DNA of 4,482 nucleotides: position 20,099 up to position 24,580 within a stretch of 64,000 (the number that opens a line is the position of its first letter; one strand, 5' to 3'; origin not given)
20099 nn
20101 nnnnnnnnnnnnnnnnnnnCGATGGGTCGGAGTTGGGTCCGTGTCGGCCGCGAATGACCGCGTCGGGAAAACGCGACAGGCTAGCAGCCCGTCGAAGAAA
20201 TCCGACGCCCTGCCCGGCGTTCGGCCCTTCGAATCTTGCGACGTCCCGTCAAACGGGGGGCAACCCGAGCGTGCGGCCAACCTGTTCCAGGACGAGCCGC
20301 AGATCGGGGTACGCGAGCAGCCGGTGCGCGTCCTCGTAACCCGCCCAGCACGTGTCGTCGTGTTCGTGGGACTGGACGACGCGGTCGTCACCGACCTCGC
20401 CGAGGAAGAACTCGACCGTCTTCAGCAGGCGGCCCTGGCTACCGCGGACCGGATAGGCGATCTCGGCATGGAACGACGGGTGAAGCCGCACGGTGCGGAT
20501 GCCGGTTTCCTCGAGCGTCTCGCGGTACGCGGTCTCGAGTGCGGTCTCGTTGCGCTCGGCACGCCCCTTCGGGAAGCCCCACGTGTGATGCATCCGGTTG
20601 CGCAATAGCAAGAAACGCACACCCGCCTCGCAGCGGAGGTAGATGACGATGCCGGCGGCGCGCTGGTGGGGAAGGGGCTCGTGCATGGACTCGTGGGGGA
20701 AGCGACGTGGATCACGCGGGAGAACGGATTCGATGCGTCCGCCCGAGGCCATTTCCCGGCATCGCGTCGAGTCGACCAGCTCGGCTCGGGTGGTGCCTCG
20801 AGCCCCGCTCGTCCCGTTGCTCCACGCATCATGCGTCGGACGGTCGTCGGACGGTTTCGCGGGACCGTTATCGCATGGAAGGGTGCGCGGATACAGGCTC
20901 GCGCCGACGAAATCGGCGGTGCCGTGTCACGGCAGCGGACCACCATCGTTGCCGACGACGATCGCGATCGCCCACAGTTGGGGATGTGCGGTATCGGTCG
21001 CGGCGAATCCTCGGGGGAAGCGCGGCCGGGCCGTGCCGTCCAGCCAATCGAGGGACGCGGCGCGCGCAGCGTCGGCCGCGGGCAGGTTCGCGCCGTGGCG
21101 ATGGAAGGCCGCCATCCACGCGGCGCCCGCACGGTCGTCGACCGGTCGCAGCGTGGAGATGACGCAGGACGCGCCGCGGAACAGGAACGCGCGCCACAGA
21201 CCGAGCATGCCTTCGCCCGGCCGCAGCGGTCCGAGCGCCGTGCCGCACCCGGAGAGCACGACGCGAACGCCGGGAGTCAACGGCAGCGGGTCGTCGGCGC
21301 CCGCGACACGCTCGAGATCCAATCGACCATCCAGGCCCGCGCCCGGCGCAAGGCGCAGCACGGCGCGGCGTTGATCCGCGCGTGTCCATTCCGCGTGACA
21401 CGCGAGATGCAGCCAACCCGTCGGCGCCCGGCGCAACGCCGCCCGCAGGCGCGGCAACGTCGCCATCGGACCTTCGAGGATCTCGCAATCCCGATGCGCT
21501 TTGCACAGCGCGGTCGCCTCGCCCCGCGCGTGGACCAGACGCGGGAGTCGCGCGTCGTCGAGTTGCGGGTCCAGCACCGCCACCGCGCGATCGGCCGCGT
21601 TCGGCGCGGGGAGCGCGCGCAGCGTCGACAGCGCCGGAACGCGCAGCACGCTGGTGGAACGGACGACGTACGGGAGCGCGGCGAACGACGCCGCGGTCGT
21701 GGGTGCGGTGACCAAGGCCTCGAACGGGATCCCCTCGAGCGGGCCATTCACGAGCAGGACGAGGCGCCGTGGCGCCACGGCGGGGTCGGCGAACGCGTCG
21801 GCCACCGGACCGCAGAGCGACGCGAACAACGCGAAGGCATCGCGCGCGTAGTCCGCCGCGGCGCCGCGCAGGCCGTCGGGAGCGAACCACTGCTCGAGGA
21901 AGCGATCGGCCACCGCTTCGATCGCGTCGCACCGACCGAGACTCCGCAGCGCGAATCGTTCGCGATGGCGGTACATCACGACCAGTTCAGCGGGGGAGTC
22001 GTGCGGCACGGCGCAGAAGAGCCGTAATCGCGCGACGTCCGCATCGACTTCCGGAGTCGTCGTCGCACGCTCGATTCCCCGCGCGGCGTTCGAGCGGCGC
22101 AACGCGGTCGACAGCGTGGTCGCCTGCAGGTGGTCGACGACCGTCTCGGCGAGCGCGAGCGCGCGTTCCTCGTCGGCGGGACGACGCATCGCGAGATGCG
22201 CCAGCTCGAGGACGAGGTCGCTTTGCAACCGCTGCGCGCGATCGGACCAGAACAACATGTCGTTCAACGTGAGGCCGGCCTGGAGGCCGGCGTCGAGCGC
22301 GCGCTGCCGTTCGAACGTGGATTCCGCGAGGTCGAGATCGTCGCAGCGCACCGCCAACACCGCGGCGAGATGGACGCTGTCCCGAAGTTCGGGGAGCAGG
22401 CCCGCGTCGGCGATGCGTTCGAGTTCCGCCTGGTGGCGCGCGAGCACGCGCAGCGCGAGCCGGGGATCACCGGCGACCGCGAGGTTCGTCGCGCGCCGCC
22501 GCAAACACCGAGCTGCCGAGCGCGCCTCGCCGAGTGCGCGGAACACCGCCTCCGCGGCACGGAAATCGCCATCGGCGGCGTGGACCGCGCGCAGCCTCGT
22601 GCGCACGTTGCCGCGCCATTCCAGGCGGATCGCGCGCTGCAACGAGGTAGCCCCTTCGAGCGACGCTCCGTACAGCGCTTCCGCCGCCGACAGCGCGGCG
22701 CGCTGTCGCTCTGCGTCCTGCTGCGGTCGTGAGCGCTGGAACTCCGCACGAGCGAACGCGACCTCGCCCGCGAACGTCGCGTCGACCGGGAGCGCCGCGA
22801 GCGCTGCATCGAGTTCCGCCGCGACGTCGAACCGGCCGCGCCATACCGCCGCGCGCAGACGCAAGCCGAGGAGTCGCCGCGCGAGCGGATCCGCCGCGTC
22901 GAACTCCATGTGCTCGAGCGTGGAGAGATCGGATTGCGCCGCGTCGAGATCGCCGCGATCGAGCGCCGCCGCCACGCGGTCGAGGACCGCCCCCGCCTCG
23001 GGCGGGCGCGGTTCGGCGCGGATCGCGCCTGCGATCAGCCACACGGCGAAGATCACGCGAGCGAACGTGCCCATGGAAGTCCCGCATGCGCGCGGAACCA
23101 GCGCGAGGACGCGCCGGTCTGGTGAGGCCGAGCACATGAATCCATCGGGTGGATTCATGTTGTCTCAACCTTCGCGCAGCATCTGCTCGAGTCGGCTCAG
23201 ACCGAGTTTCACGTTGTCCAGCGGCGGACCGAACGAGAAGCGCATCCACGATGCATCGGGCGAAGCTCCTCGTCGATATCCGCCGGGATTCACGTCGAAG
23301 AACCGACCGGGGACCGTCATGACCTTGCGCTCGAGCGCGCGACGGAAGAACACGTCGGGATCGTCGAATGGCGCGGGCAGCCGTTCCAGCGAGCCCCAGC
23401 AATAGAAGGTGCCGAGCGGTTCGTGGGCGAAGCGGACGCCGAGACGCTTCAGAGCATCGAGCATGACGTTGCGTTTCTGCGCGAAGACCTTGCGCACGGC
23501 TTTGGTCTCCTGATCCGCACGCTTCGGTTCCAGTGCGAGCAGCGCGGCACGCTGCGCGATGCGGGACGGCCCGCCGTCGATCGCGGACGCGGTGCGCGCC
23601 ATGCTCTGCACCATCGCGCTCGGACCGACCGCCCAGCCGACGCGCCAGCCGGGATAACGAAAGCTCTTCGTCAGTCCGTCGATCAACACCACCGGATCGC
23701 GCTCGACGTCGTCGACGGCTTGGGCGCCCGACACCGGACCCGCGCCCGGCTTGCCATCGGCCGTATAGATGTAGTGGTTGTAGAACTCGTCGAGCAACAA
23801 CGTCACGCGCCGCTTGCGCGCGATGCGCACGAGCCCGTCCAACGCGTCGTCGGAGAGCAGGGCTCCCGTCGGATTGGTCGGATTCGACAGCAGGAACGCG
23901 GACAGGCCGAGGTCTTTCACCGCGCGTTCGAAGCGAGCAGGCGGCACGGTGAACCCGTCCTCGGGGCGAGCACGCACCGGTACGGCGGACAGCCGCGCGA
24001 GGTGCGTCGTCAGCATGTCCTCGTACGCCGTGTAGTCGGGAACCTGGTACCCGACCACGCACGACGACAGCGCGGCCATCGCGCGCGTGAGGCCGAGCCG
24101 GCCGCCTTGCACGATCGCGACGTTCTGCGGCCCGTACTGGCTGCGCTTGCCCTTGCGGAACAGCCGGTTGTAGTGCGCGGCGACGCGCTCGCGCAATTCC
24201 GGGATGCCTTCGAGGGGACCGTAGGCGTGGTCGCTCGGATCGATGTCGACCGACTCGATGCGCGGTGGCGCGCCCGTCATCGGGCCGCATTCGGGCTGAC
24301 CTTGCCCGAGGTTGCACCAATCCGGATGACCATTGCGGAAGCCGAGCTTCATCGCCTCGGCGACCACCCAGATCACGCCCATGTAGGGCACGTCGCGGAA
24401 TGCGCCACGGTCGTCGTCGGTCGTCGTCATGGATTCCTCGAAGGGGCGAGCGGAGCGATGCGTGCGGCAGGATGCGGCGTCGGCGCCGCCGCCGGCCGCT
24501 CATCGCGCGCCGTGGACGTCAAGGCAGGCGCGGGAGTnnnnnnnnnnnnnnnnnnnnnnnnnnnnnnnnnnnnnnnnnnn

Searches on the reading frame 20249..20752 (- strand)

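Call 8: search_protein_families(library=pfam, proteins=[window:20249-20752:-], max_evalue=0.0001)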
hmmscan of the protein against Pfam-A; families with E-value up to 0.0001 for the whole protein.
window:20249-20752:- (167 aa): 1 family
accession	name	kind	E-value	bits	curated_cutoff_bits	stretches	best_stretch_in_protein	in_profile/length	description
PF00293.34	NUDIX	-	1.8e-16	60.8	21.1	1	29-155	2-131/134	NUDIX domain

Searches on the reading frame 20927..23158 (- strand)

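Call 8: search_protein_families(library=pfam, proteins=[window:20927-23158:-], max_evalue=0.0001)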
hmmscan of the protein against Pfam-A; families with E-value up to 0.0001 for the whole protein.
window:20927-23158:- (743 aa): 1 family
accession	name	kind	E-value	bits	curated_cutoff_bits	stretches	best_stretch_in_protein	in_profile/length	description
PF12770.12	CHAT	-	2.1e-37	129.6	24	1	443-737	6-289/289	CHAT domain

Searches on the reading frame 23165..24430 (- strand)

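Call 50: search_protein_families(library=pfam, proteins=[window:23165-24430:-], max_evalue=0.0001)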
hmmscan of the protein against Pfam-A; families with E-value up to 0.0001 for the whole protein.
window:23165-24430:- (421 aa): 1 family
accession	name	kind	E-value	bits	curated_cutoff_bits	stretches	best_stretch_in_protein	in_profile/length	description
PF00155.27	Aminotran_1_2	-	7.9e-39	134.3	19.7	1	37-408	2-355/361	Aminotransferase class I and II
